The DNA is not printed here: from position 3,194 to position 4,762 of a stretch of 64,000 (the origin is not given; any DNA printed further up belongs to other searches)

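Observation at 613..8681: Candidate gamma-glutamylation-dependent catabolic module: TRAP dctQMP, YciI, alpha-only Rieske oxygenase, GS-like ligase and MFS exporter on one strand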

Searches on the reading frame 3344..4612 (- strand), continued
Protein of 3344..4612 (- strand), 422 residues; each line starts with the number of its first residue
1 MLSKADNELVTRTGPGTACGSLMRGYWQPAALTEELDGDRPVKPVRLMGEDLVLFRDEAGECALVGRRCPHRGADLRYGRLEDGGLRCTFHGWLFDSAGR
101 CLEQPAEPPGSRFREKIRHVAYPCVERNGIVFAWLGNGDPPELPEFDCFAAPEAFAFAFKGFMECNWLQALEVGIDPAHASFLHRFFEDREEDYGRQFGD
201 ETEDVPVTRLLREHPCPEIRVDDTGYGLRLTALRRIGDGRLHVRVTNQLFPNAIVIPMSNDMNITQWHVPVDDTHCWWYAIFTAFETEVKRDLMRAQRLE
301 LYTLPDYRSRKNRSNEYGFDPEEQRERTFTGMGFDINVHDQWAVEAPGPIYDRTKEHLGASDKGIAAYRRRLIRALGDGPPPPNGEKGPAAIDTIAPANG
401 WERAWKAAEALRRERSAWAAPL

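Call 79: find_encoding_contigs(protein=P0009, flank=10000, max_places=1)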
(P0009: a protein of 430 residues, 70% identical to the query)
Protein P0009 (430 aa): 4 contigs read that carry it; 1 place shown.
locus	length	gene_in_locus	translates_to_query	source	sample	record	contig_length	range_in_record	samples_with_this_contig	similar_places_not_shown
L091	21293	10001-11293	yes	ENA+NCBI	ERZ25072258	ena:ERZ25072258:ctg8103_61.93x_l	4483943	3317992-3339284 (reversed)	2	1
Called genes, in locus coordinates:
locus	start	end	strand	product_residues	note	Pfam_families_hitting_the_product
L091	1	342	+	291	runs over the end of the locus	PF00753:Lactamase_B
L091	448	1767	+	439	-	PF00355:Rieske, PF00848:Ring_hydroxyl_A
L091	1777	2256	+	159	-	PF00866:Ring_hydroxyl_B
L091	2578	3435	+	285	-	PF00378:ECH_1, PF16113:ECH_2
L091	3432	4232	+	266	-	PF00561:Abhydrolase_1, PF12697:Abhydrolase_6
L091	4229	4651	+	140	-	-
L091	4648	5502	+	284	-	PF00561:Abhydrolase_1, PF12146:Hydrolase_4 (weak), PF12697:Abhydrolase_6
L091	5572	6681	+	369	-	PF08240:ADH_N, PF00107:ADH_zinc_N, PF13602:ADH_zinc_N_2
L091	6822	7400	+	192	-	-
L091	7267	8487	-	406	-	PF13173:AAA_14, PF13635:DUF4143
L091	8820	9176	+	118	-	-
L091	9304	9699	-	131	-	PF00903:Glyoxalase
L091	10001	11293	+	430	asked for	PF00355:Rieske, PF11723:Aromatic_hydrox (faint), PF19301:LigXa_C, PF19112:VanA_C (faint)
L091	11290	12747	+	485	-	PF16952:Gln-synt_N_2 (weak), PF03951:Gln-synt_N (faint), PF00120:Gln-synt_C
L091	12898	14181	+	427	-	PF05977:MFS_3, PF07690:MFS_1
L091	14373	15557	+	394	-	PF13458:Peripla_BP_6, PF01094:ANF_receptor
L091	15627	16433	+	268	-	PF02463:SMC_N (faint), PF00005:ABC_tran, PF13304:AAA_21 (faint), PF12399:BCA_ABC_TP_C (weak)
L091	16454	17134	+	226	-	PF00005:ABC_tran, PF09818:ABC_ATPase (faint), PF13476:AAA_23 (faint), PF13304:AAA_21 (weak)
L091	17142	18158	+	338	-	PF02653:BPD_transp_2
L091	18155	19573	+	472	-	PF02653:BPD_transp_2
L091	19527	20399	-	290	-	PF04397:LytTR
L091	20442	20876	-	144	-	-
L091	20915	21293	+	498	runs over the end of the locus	PF03055:RPE65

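Call 80: find_encoding_contigs(protein=P0088, flank=10000, max_places=1)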
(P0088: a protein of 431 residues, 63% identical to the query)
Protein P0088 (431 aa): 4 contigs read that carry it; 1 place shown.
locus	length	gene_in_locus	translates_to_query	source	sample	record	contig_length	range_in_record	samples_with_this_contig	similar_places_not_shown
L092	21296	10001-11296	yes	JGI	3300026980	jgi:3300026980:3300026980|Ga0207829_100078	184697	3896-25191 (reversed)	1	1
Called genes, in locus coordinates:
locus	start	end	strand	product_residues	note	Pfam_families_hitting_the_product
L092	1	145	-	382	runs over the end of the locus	PF01979:Amidohydro_1 (weak), PF07969:Amidohydro_3 (weak)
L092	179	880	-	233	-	PF00005:ABC_tran, PF02463:SMC_N (faint), PF13191:AAA_16 (faint), PF13304:AAA_21 (faint)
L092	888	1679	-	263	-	PF00005:ABC_tran, PF13555:AAA_29 (weak), PF13304:AAA_21 (faint), PF08352:oligo_HPY (weak)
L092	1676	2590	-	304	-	PF06007:PhnJ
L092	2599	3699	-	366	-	PF05861:PhnI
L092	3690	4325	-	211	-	PF05845:PhnH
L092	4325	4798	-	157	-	PF06754:PhnG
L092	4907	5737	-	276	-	PF00528:BPD_transp_1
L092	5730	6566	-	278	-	PF00005:ABC_tran, PF13304:AAA_21 (faint)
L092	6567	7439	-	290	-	PF12974:Phosphonate-bd, PF09084:NMT1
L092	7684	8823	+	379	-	PF01979:Amidohydro_1 (weak), PF07969:Amidohydro_3 (weak)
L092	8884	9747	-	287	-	PF09339:HTH_IclR, PF12802:MarR_2 (faint), PF01614:IclR_C (weak)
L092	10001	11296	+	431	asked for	PF00355:Rieske, PF19301:LigXa_C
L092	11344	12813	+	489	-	PF03951:Gln-synt_N (faint), PF00120:Gln-synt_C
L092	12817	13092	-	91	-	-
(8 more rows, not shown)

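Call 81: find_encoding_contigs(protein=P0353, flank=10000, max_places=1)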
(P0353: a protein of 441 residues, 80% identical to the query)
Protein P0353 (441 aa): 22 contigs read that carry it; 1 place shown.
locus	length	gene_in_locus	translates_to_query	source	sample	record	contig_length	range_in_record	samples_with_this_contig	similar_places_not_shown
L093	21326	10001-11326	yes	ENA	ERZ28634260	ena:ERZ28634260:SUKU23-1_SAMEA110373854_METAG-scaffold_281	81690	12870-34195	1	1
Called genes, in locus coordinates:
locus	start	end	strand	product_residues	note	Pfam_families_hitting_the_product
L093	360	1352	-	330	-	PF00589:Phage_integrase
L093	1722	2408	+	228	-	-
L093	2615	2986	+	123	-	-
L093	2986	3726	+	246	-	-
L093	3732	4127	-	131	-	PF12844:HTH_19, PF13560:HTH_31, PF01381:HTH_3, PF13443:HTH_26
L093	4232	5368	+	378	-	-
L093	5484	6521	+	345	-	PF01738:DLH, PF05448:AXE1 (faint), PF12146:Hydrolase_4 (faint), PF00326:Peptidase_S9 (faint)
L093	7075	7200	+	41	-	-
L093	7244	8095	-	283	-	-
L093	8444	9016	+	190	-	PF00665:rve, PF13683:rve_3, PF13333:rve_2 (weak)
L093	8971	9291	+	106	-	-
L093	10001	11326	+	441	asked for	PF00355:Rieske, PF11723:Aromatic_hydrox (faint), PF19301:LigXa_C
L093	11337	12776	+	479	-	PF00120:Gln-synt_C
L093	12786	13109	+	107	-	PF00111:Fer2 (weak)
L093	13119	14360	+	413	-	PF01266:DAO (faint), PF01593:Amino_oxidase (faint), PF03486:HI0933_like (faint), PF07992:Pyr_redox_2, PF13738:Pyr_redox_3 (faint), PF00070:Pyr_redox, PF14759:Reductase_C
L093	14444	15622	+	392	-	PF13433:Peripla_BP_5, PF13458:Peripla_BP_6, PF01094:ANF_receptor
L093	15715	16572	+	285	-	PF02653:BPD_transp_2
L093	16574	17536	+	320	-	PF02653:BPD_transp_2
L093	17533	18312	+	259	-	PF00005:ABC_tran, PF13304:AAA_21 (faint), PF12399:BCA_ABC_TP_C (weak)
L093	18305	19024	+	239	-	PF00005:ABC_tran, PF13304:AAA_21 (faint)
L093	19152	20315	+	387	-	PF01094:ANF_receptor, PF13433:Peripla_BP_5, PF13458:Peripla_BP_6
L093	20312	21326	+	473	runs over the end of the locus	PF01425:Amidase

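Call 82: search_solved_structures(query=L093:14444-15622:+, max_evalue=1e-10)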
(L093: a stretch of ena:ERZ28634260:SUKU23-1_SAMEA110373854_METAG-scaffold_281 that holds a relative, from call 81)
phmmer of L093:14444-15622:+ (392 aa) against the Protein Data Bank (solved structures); distinct sequences matched with E-value up to 1e-10: 19.
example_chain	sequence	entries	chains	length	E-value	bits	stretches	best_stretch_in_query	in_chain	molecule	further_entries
4ey3_A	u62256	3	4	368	1.9e-109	369.4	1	23-391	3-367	Twin-arginine translocation pathway signal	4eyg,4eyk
4evs_A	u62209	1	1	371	2.1e-86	293.6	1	24-384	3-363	PUTATIVE ABC TRANSPORTER SUBUNIT, SUBSTRATE-BINDING COMPONENT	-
4f06_A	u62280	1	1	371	2.2e-85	290.3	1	24-384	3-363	Extracellular ligand-binding receptor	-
4evq_A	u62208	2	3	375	2.7e-50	174.9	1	23-376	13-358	Putative ABC transporter subunit, substrate-binding component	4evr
4zpj_A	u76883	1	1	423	2.3e-45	158.6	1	13-383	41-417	Extracellular ligand-binding receptor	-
8tg1_A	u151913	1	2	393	1.2e-26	97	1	24-371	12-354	Extracellular ligand-binding receptor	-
3i45_A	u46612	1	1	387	8.7e-20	74.5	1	25-378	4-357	Twin-arginine translocation pathway signal protein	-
3n0x_A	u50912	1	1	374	1.6e-16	63.7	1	24-369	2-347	Possible substrate binding protein of ABC transporter system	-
3nnd_B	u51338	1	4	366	1.7e-16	63.6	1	24-368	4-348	Possible substrate binding protein of ABC transporter system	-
3i09_A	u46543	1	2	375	6.1e-16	61.8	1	24-363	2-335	Periplasmic branched-chain amino acid-binding protein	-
8hic_A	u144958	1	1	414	5.2e-15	58.8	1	24-365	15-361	Putative urea ABC transporter, substrate binding protein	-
7s6e_A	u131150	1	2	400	1.1e-14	57.7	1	24-352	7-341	Urea ABC transporter, periplasmic urea-binding protein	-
3td9_A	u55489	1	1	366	1.3e-14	57.5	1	26-364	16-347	Branched chain amino acid ABC transporter, periplasmic amino acid-binding protein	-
3hut_A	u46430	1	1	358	1.4e-14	57.3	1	28-359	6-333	putative branched-chain amino acid ABC transporter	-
4maa_A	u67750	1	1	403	1.8e-14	57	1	13-363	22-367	Putative branched-chain amino acid ABC transporter, periplasmic amino acid-binding protein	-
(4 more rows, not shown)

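Call 83: search_solved_structures(query=L070:71-1273:-, max_evalue=1e-10)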
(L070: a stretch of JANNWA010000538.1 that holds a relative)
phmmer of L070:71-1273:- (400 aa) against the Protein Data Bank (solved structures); distinct sequences matched with E-value up to 1e-10: 18.
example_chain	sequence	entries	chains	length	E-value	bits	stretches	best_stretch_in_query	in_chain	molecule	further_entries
4evq_A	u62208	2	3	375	2.2e-117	395.9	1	32-392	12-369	Putative ABC transporter subunit, substrate-binding component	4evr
4ey3_A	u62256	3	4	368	1.2e-45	159.7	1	37-383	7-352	Twin-arginine translocation pathway signal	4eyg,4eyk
4zpj_A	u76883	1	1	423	2.8e-39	138.8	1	26-366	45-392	Extracellular ligand-binding receptor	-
4evs_A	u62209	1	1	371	9.1e-29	104.2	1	37-392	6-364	PUTATIVE ABC TRANSPORTER SUBUNIT, SUBSTRATE-BINDING COMPONENT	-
4f06_A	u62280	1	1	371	8.1e-27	97.8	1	37-374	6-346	Extracellular ligand-binding receptor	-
4gnr_A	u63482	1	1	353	1.7e-18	70.4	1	37-372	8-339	ABC transporter substrate-binding protein-branched chain amino acid transport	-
3nnd_B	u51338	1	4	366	4.5e-18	69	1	37-369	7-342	Possible substrate binding protein of ABC transporter system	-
3n0x_A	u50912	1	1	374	5.7e-18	68.7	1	37-369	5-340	Possible substrate binding protein of ABC transporter system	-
4maa_A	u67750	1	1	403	2.5e-16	63.3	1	8-371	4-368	Putative branched-chain amino acid ABC transporter, periplasmic amino acid-binding protein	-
3i45_A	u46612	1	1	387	5.1e-15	58.9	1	54-359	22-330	Twin-arginine translocation pathway signal protein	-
3i09_A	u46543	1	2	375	5.5e-15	58.8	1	36-373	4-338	Periplasmic branched-chain amino acid-binding protein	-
8tg1_A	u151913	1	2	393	2.6e-14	56.6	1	36-360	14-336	Extracellular ligand-binding receptor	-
4n0q_A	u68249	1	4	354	7e-14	55.2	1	35-354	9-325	Leu/Ile/Val-binding protein homolog 3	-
7ylt_B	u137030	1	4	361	3.2e-13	53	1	36-329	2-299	Putative ABC transporter, substrate-binding protein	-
3td9_A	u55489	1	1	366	6.1e-13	52.1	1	37-336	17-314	Branched chain amino acid ABC transporter, periplasmic amino acid-binding protein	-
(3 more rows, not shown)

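Call 91: list_cluster_members(proteins=[P0001, P0121, P0008, P0013, P0095, P0072])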
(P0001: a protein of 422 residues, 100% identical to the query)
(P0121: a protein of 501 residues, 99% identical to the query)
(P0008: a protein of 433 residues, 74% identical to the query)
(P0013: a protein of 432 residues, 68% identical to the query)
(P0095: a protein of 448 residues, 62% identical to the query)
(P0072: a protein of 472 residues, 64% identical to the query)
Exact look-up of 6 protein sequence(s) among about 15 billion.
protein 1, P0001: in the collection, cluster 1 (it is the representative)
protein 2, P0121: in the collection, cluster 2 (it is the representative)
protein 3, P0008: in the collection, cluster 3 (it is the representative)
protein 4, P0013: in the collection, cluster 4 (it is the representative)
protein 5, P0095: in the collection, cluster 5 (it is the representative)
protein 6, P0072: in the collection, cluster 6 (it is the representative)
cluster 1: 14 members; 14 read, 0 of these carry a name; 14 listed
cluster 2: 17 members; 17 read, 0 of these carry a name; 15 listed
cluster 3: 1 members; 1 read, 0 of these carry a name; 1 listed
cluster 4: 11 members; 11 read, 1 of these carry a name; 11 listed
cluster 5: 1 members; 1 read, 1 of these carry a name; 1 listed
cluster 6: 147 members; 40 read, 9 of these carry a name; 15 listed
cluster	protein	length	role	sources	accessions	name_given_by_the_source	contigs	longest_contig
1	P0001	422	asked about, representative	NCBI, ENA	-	-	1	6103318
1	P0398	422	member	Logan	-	-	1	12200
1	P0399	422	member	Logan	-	-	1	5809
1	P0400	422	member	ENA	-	-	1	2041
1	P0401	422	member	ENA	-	-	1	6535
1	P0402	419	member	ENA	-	-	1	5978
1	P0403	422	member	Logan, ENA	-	-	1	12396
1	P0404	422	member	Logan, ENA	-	-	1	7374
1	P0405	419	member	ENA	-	-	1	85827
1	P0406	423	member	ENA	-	-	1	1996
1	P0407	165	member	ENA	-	-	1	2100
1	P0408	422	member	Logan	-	-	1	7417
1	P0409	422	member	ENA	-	-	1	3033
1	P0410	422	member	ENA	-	-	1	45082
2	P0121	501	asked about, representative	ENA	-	-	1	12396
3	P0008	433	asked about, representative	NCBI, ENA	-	-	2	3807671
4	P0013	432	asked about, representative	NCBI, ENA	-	-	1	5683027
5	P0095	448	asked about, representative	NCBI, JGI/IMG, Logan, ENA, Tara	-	strand:+ start:560 stop:1906 length:1347 start_codon:yes stop_codon:yes gene_type:complete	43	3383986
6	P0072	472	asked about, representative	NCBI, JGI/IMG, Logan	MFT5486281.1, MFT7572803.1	MAG: phthalate 4,5-dioxygenase oxygenase subunit [Paracoccaceae bacterium] | phthalate 4,5-dioxygenase oxygenase subunit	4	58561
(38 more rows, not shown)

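Call 93: predict_structure(alignment_id=A1)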
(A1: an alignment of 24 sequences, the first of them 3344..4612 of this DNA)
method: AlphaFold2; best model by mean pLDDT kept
length: 422 residues; sequences in the alignment: 24
mean_pLDDT: 80.8   pTM: 0.83
mean pLDDT of the five models: 80.8, 78.9, 78.1, 73.7, 43.6
residues with pLDDT >= 90: 193; 70-90: 138; 50-70: 39; < 50: 52
segments of 3 or more residues with pLDDT < 50: 181-190, 193-195, 197-200, 311-345
pLDDT, mean of each block of 10 residues (from residue 1): 89 92 94 85 91 90 92 89 90 90 86 85 95 93 94 93 82 68 46 49 61 79 92 89 92 88 92 88 92 78 57 45 44 40 54 71 86 86 85 91 94 93 88
secondary structure, 60 per line:
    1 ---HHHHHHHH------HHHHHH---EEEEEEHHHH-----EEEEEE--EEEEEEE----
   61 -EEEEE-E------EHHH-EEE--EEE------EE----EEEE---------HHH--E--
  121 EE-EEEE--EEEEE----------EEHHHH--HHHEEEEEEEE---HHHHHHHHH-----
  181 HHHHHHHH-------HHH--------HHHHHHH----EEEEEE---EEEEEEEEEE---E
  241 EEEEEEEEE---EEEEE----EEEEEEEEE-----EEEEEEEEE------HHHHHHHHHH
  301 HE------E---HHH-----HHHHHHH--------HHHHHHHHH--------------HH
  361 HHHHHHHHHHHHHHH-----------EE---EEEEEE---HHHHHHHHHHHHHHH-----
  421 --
elements in order: H4-11 H18-23 E27-32 H33-36 E42-47 E50-56 E62-66 E80-82 E85-87 E100-103 E124-127 E130-134 H147-150 E156-163 H167-175 H181-188 H207-213 E218-223 E227-236 E240-249 E253-257 E262-270 E276-284 H291-301 H321-327 H336-344 H359-375 E392-397 H401-415

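Call 95: fold_search(model_id=the predicted structure, library=pdb)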
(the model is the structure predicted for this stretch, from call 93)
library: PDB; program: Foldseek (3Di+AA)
matches with E <= 10: 1121; with E <= 0.001: 170
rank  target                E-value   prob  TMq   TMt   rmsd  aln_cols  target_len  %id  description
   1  9ina                  4.3e-34  1.00  0.83  0.80   3.3       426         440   32  Crystal Structure of isophthalate dioxygenase from Comamonas testosteroni KF1 (released 2025-07-09)
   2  9ioy                  6.4e-33  1.00  0.82  0.80   4.2       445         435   31  Isophthalate dioxygenase in complex with isophthalate (released 2025-07-16)
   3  7v28_F                2.2e-32  1.00  0.78  0.81   3.8       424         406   32  Crystal Structure of phthalate dioxygenase in complex with terephthalate (released 2021-12-15)
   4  7fhr                  2.5e-32  1.00  0.79  0.77   3.7       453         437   32  Crystal Structure of a Rieske Oxygenase from Cupriavidus metallidurans (released 2021-12-15)
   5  7v25_B                5.6e-32  1.00  0.79  0.79   3.9       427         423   31  Crystal Structure of phthalate dioxygenase in complex with phthalate (released 2021-12-15)
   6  7v28_A                1.0e-31  1.00  0.78  0.81   3.7       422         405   31  Crystal Structure of phthalate dioxygenase in complex with terephthalate (released 2021-12-15)
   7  7v25_F                1.0e-31  1.00  0.78  0.80   3.9       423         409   32  Crystal Structure of phthalate dioxygenase in complex with phthalate (released 2021-12-15)
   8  7v25_A                1.3e-31  1.00  0.77  0.79   3.8       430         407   30  Crystal Structure of phthalate dioxygenase in complex with phthalate (released 2021-12-15)
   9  7fjl_A                1.7e-31  1.00  0.78  0.80   3.7       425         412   32  Crystal Structure of phthalate dioxygenase from Comamonas testosteroni KF1 (released 2021-12-15)
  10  7fjl_F                1.8e-31  1.00  0.77  0.79   3.7       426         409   31  Crystal Structure of phthalate dioxygenase from Comamonas testosteroni KF1 (released 2021-12-15)
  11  7v25_E                1.9e-31  1.00  0.74  0.79   4.2       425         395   31  Crystal Structure of phthalate dioxygenase in complex with phthalate (released 2021-12-15)
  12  7v28_B                2.6e-31  1.00  0.78  0.77   4.1       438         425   31  Crystal Structure of phthalate dioxygenase in complex with terephthalate (released 2021-12-15)
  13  7v28_D                1.1e-30  1.00  0.77  0.80   3.9       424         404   31  Crystal Structure of phthalate dioxygenase in complex with terephthalate (released 2021-12-15)
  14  7fjl_C                1.4e-30  1.00  0.78  0.80   3.7       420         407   31  Crystal Structure of phthalate dioxygenase from Comamonas testosteroni KF1 (released 2021-12-15)
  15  7v25_D                1.5e-30  1.00  0.75  0.78   4.1       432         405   30  Crystal Structure of phthalate dioxygenase in complex with phthalate (released 2021-12-15)
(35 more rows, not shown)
